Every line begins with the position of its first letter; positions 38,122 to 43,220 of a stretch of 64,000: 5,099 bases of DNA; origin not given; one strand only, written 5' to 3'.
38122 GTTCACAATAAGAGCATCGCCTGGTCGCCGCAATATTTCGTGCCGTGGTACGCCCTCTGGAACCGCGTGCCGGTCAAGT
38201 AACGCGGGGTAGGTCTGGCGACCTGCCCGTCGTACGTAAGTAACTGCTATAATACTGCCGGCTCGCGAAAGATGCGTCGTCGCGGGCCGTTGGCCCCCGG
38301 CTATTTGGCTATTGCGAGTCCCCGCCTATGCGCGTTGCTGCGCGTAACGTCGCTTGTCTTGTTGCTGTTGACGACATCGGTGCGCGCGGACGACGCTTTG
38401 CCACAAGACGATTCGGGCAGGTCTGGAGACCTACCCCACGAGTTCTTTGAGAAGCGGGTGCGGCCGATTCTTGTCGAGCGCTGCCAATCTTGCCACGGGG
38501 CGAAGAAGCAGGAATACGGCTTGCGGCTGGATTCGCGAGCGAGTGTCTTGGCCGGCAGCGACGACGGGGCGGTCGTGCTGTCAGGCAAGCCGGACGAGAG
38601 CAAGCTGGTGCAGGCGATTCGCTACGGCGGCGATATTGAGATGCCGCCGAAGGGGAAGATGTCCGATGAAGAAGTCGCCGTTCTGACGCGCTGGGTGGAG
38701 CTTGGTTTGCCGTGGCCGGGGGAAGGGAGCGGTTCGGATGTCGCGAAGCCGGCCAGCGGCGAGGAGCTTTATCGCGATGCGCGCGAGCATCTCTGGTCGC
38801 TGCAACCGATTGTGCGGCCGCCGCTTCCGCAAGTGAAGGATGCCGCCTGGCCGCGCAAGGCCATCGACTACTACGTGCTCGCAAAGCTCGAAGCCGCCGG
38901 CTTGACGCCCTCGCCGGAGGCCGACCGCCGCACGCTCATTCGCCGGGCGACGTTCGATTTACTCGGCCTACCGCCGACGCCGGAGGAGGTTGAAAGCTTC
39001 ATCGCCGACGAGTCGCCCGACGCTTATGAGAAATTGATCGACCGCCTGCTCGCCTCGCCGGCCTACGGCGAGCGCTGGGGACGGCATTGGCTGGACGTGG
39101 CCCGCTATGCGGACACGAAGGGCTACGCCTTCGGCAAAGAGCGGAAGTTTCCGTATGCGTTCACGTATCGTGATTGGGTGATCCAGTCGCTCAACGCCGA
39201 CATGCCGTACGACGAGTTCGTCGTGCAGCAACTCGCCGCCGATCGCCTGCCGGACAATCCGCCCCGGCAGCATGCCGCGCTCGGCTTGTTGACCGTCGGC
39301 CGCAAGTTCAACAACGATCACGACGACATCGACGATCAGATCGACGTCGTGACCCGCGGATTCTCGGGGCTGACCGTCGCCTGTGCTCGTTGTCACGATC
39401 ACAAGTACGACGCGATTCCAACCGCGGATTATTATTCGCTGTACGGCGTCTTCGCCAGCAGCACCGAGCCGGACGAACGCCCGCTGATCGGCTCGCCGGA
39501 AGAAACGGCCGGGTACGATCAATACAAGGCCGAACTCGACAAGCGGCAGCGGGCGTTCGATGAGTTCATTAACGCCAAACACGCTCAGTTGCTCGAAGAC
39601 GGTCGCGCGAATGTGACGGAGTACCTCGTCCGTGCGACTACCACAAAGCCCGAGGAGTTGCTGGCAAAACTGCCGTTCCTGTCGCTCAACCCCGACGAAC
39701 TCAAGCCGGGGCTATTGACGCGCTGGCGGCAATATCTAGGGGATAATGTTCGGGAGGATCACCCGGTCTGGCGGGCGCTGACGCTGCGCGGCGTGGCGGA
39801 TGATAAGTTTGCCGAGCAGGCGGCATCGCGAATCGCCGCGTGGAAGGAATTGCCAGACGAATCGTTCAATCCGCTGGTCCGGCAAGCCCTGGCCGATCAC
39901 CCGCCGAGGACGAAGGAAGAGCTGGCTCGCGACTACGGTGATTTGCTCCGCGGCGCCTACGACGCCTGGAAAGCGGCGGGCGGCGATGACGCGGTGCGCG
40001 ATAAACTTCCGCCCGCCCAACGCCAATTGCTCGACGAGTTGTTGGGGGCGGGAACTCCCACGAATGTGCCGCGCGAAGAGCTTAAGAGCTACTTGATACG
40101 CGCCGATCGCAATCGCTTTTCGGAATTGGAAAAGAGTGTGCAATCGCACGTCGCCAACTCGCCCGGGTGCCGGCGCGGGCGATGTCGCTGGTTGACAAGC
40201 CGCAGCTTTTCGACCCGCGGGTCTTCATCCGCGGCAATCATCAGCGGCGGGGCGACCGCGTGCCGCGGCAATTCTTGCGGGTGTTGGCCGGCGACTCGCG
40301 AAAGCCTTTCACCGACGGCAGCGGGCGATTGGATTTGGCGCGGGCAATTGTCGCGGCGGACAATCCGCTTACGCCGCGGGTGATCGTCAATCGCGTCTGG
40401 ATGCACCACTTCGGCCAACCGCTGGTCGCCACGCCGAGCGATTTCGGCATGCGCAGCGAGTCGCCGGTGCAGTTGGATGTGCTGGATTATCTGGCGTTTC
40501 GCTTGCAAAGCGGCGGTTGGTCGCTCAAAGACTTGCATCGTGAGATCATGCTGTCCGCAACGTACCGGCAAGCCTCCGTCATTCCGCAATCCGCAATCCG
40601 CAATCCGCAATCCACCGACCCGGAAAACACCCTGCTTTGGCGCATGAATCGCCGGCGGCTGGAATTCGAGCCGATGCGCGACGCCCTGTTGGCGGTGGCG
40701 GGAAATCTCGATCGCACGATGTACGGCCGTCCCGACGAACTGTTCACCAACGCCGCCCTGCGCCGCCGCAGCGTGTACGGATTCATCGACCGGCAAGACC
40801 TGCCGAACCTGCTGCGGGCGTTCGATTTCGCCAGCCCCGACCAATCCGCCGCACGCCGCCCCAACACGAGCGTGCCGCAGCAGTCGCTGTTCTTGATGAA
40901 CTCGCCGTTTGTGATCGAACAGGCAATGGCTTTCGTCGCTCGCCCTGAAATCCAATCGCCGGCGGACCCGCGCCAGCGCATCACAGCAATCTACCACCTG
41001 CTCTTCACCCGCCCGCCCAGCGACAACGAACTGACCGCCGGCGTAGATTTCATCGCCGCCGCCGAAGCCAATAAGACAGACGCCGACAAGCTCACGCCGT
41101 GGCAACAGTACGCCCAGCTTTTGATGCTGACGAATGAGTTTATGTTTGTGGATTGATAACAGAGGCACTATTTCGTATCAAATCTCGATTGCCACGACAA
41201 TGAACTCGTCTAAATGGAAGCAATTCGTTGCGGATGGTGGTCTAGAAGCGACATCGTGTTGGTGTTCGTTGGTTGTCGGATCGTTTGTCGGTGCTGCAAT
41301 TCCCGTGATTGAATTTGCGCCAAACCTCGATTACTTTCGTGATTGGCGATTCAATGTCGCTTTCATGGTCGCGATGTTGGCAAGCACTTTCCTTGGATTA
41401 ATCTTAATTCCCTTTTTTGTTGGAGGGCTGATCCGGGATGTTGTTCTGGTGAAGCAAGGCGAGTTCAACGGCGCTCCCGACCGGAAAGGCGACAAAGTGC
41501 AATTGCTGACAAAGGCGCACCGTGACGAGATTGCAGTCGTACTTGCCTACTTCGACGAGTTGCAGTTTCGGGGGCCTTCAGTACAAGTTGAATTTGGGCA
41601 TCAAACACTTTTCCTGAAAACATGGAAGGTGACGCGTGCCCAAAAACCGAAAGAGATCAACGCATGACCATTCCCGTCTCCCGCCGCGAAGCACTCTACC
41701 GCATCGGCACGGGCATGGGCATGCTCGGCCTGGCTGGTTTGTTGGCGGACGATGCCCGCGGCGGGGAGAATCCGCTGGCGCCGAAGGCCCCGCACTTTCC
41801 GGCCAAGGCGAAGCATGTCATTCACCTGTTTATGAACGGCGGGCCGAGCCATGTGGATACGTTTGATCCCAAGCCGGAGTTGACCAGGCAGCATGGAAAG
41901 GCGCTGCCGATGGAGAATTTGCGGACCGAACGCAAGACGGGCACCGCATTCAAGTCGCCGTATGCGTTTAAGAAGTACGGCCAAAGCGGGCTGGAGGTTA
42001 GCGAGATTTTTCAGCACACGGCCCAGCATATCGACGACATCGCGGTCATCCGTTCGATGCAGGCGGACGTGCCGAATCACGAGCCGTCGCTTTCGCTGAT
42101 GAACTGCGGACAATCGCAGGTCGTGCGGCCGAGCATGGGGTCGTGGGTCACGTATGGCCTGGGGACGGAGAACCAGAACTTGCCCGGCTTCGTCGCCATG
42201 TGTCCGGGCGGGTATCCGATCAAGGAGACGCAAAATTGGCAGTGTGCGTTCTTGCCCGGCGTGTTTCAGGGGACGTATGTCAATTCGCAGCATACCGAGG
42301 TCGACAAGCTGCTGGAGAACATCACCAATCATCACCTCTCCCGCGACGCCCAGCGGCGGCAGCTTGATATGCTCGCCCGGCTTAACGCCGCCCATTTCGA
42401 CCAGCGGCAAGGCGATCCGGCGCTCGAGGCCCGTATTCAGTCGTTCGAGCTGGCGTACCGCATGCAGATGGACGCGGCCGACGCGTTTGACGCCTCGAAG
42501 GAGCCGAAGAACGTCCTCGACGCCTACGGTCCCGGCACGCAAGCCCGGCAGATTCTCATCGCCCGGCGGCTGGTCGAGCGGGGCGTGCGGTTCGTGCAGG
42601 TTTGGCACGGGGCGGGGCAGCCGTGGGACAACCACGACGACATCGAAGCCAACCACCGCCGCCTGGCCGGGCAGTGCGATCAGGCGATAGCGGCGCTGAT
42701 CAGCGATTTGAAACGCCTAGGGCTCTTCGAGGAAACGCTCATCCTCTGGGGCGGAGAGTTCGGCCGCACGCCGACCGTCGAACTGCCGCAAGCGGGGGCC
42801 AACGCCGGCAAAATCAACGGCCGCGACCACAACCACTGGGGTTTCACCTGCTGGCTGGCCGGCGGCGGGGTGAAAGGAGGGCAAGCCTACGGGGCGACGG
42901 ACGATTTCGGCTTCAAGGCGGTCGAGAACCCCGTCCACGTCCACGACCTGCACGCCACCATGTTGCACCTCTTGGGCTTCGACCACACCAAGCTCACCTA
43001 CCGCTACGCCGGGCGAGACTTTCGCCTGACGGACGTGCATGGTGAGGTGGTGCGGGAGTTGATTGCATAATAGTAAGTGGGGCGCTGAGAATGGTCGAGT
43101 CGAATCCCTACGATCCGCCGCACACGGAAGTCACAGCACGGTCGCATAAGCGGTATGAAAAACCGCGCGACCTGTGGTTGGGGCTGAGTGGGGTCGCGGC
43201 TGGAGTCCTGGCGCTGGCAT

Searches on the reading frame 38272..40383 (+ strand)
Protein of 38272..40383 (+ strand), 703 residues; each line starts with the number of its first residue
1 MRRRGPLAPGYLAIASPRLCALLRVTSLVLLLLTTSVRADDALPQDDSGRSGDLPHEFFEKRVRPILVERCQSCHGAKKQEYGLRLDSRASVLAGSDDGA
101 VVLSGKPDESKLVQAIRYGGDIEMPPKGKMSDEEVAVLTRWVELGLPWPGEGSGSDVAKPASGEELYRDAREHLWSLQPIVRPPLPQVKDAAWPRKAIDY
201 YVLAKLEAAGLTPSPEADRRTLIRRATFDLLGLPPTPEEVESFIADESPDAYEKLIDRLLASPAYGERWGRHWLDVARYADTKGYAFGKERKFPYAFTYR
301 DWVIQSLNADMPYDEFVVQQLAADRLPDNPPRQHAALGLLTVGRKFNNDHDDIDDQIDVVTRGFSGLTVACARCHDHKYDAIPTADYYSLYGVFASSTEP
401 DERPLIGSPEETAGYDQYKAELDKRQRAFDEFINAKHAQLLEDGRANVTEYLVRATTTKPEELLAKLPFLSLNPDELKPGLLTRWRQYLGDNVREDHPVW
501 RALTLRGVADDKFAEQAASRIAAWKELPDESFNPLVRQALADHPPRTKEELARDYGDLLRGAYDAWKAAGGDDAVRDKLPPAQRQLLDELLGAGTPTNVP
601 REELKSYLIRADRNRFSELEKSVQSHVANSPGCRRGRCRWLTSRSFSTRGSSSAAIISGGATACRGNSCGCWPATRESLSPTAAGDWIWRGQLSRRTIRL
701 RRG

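Call 50: search_protein_families(library=pfam, proteins=[window:38272-40383:+], max_evalue=0.001)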
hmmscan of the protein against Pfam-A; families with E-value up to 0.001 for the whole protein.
window:38272-40383:+ (703 aa): 4 families
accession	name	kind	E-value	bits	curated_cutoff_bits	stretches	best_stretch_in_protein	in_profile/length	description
PF07583.16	PSCyt2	-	5.7e-80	268.6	29.8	1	198-398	2-208/209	Protein of unknown function (DUF1549)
PF07635.16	PSCyt1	-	1.6e-13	51.4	22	1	71-128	1-59/59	Planctomycete cytochrome C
PF13442.11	Cytochrome_CBB3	-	5.4e-07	30.3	27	1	68-142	11-68/68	Cytochrome C oxidase, cbb3-type, subunit III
PF00034.26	Cytochrom_C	-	0.00029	22.5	21.3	0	69-142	10-86/90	Cytochrome c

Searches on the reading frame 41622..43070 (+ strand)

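Call 50: search_protein_families(library=pfam, proteins=[window:41622-43070:+], max_evalue=0.001)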
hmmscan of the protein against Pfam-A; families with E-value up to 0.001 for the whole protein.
window:41622-43070:+ (482 aa): 1 family
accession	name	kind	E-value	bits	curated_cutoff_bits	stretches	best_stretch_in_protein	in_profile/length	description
PF07394.17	DUF1501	-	1.4e-153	512.1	27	1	63-481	1-390/390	Protein of unknown function (DUF1501)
